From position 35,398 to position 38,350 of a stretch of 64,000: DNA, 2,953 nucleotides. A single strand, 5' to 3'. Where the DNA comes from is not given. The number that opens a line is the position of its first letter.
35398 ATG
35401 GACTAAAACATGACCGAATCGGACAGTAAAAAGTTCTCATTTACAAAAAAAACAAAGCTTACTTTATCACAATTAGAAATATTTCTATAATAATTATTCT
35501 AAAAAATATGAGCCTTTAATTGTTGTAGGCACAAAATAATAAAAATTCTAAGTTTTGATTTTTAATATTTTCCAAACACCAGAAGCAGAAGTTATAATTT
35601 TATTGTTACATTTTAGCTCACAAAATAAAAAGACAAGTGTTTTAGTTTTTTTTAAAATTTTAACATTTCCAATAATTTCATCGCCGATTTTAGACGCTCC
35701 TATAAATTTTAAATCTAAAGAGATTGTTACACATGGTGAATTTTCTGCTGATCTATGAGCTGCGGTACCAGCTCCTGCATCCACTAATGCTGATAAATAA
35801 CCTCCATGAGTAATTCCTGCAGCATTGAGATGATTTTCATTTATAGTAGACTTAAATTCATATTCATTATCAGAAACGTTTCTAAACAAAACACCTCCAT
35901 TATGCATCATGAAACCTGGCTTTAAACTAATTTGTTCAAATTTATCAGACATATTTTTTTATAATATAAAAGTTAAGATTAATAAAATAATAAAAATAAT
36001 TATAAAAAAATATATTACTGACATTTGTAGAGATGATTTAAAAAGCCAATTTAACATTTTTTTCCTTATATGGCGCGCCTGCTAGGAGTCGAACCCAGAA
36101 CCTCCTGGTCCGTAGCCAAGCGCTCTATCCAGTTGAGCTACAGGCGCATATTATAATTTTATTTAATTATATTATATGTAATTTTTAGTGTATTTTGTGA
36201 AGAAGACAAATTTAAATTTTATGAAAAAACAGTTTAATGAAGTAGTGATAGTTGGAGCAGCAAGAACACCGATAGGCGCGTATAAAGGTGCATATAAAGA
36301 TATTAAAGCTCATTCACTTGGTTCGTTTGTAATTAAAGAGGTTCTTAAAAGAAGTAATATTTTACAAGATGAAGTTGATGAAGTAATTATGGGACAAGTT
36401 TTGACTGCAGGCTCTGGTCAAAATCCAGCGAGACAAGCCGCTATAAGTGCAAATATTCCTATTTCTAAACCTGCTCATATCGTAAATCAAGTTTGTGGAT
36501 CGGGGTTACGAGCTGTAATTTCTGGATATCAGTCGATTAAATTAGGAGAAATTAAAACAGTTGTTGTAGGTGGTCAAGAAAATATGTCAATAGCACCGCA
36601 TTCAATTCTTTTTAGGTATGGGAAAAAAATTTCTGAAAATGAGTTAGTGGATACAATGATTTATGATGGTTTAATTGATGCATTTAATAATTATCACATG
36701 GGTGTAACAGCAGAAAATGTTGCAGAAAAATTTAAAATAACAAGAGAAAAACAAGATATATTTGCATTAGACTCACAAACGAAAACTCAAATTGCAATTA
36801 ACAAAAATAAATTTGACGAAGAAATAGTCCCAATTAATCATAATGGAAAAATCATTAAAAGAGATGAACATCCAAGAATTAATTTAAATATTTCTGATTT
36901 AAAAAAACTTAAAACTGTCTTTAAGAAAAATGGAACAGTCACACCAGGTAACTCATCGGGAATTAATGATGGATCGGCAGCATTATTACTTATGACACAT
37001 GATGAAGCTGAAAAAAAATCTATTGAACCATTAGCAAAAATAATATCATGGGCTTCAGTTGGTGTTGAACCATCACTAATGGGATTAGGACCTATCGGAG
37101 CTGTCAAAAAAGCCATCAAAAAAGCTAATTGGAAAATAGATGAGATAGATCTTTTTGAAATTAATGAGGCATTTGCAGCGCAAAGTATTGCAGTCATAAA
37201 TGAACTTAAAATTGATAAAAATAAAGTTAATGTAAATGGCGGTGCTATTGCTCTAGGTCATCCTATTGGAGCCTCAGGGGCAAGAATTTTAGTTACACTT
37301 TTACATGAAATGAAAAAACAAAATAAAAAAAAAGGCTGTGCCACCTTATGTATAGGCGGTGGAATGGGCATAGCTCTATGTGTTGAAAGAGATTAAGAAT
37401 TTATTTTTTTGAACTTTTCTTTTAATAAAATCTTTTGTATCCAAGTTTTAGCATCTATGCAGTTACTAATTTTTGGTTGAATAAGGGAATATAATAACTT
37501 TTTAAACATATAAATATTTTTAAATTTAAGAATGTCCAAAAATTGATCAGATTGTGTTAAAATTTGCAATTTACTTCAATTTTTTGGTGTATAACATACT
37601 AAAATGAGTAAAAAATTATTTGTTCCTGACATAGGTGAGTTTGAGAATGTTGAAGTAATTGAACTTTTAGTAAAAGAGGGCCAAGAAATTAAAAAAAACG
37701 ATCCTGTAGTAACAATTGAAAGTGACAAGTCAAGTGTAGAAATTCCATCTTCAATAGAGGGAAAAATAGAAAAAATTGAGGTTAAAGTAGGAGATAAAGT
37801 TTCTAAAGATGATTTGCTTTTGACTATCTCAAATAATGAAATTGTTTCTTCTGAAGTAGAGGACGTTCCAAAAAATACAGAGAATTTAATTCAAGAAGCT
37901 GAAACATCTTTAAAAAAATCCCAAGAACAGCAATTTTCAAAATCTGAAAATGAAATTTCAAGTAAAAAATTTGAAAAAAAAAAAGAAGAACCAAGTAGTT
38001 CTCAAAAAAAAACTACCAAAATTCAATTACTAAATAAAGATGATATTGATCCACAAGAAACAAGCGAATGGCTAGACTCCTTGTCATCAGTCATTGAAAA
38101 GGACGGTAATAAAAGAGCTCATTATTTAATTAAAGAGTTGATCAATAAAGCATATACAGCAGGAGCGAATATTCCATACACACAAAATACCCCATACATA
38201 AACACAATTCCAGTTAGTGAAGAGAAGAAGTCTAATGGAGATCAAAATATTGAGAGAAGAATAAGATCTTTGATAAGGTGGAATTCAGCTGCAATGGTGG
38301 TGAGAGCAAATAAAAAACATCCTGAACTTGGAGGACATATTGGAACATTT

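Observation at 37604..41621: Domain-swapped pyruvate dehydrogenase: lipoyl arm on E1, none on E2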

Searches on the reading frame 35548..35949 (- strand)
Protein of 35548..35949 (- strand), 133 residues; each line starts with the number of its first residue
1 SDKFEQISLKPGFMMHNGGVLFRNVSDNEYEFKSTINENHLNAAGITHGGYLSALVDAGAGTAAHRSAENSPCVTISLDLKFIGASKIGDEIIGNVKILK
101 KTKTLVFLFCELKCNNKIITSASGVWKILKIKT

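Call 3: search_protein_families(library=pfam, proteins=[window:35548-35949:-], max_evalue=0.01)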
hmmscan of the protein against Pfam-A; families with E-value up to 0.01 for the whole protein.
window:35548-35949:- (133 aa): 2 families
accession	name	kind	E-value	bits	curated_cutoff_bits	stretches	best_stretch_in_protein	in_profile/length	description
PF03061.28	4HBT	-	1.4e-10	41.7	20.6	1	45-114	2-72/79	Thioesterase superfamily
PF13622.12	4HBT_3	-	1.6e-05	25.5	24.3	1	43-123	7-79/83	Acyl-CoA thioesterase N-terminal domain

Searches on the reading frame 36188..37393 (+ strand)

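Call 3: search_protein_families(library=pfam, proteins=[window:36188-37393:+], max_evalue=0.01)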
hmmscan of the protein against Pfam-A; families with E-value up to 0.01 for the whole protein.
window:36188-37393:+ (402 aa): 5 families
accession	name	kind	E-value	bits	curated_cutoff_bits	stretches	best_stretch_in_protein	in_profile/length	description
PF00108.29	Thiolase_N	-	3.6e-93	312.1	26.4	1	19-271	1-259/260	Thiolase, N-terminal domain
PF02803.24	Thiolase_C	-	2.2e-52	176.3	27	1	280-401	2-123/123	Thiolase, C-terminal domain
PF00109.32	ketoacyl-synt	-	0.00029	21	20.8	1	86-143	157-214/252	Beta-ketoacyl synthase, N-terminal domain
PF22691.2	Thiolase_C_1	-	0.002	18.3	28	0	305-341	23-59/144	Thiolase C-terminal domain-like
PF08541.16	ACP_syn_III_C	-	0.0052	17.4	26.6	0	311-396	2-82/90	3-Oxoacyl-[acyl-carrier-protein (ACP)] synthase III C terminal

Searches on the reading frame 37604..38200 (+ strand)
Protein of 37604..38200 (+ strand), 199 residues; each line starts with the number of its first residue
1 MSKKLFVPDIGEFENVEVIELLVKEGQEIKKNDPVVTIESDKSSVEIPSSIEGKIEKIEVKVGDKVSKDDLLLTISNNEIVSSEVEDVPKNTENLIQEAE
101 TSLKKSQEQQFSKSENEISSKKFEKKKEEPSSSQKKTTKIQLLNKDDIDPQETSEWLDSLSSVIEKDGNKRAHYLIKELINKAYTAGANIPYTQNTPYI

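Call 12: find_related_loci(query=window:37604-38200:+, collection=genome_contigs, flank=6000)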
Query window:37604-38200:+ (199 aa) in genome_contigs; peptide patterns used: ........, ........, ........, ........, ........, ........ (x = any residue, [..] = any of these).
599 stretches matched a pattern (row limit reached: there are more); 281 encode a relative of the query (tblastn E <= 1e-3); the best 80 are kept; 80 distinct loci.
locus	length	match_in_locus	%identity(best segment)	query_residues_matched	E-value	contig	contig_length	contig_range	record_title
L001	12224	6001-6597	83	1-199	6e-101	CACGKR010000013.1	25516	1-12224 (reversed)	uncultured Pelagibacteraceae bacterium isolate AG-422-K15 genome assembly, contig: AG-422-K15_NODE_13, whole genome shot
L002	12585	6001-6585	75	1-199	2e-87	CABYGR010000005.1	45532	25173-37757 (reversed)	MAG: uncultured Pelagibacteraceae bacterium isolate AG-333-C20 genome assembly, contig: AG-333-C20_NODE_5, whole genome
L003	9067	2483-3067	70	1-199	1e-85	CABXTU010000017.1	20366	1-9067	MAG: uncultured Pelagibacteraceae bacterium isolate AG-325-D10 genome assembly, contig: AG-325-D10_NODE_17, whole genome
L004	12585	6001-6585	69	1-199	4e-83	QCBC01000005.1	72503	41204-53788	Pelagibacteraceae bacterium AG-345-O09 Ga0172128_105, whole genome shotgun sequence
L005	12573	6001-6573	71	1-199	2e-83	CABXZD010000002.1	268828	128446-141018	MAG: uncultured Pelagibacteraceae bacterium isolate AG-325-L02 genome assembly, contig: AG-325-L02_NODE_2, whole genome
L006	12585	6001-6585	69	1-199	3e-83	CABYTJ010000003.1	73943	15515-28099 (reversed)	MAG: uncultured Pelagibacteraceae bacterium isolate AG-333-M06 genome assembly, contig: AG-333-M06_NODE_3, whole genome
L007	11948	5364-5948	69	1-199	6e-83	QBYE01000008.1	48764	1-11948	Pelagibacteraceae bacterium AG-325-E08 Ga0172112_108, whole genome shotgun sequence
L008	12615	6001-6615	68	1-199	1e-82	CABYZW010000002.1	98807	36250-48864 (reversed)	MAG: uncultured Pelagibacteraceae bacterium isolate AG-337-A16 genome assembly, contig: AG-337-A16_NODE_2, whole genome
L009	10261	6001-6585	68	1-199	1e-82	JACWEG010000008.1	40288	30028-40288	Pelagibacterales bacterium SAG-MED37 SAR11-SAG-MED37-C8, whole genome shotgun sequence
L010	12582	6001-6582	69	1-199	4e-82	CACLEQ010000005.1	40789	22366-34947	uncultured Pelagibacteraceae bacterium isolate AG-461-L17 genome assembly, contig: AG-461-L17_NODE_5, whole genome shotg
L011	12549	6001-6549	70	1-199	2e-81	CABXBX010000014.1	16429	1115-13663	MAG: uncultured Pelagibacteraceae bacterium isolate AG-313-I18 genome assembly, contig: AG-313-I18_NODE_14, whole genome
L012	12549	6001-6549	72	1-199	1e-81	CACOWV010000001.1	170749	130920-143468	MAG: uncultured Pelagibacteraceae bacterium isolate AH-326-D09 genome assembly, contig: AH-326-D09_NODE_1, whole genome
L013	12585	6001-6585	68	1-199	4e-82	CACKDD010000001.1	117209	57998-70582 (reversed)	uncultured Pelagibacteraceae bacterium isolate AG-916-L21 genome assembly, contig: AG-916-L21_NODE_1, whole genome shotg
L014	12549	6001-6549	71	1-199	4e-81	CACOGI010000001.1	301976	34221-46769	MAG: uncultured Pelagibacteraceae bacterium isolate AH-321-E06 genome assembly, contig: AH-321-E06_NODE_1, whole genome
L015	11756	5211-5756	71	1-199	4e-81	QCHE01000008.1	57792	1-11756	Pelagibacteraceae bacterium AG-390-O04 Ga0172145_108, whole genome shotgun sequence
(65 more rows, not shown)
